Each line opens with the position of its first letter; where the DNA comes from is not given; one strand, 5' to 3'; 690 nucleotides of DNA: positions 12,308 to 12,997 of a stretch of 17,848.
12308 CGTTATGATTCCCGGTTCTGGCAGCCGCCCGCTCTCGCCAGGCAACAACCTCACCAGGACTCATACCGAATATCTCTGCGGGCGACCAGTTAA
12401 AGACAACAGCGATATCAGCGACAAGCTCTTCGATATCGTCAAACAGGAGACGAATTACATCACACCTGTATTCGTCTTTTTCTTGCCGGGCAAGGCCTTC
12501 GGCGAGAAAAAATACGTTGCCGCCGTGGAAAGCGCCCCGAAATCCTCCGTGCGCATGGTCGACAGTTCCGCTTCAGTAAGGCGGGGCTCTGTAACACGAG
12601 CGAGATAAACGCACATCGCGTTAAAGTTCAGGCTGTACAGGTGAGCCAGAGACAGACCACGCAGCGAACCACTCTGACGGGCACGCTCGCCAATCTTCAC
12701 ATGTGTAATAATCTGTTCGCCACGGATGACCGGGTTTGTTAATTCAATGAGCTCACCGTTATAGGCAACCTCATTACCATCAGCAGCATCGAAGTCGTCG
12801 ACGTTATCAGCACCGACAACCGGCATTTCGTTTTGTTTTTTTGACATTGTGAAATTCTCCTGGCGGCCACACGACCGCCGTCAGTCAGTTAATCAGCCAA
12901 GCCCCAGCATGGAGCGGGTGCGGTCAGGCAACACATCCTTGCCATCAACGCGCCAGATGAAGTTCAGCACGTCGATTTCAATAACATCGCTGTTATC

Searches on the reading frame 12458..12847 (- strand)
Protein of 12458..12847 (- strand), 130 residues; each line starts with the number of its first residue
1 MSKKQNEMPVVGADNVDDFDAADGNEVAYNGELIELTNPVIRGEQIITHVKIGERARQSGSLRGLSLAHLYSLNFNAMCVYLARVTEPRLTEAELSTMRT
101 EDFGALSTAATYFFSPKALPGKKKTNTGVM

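Call 68: search_protein_families(library=phrogs, proteins=[window:12458-12847:-], max_evalue=0.001)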
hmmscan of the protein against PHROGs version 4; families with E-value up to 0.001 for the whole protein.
window:12458-12847:- (130 aa): 1 family
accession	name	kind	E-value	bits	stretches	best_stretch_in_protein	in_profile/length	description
phrog_103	-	tail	6.6e-29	101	1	18-127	10-117/119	tail protein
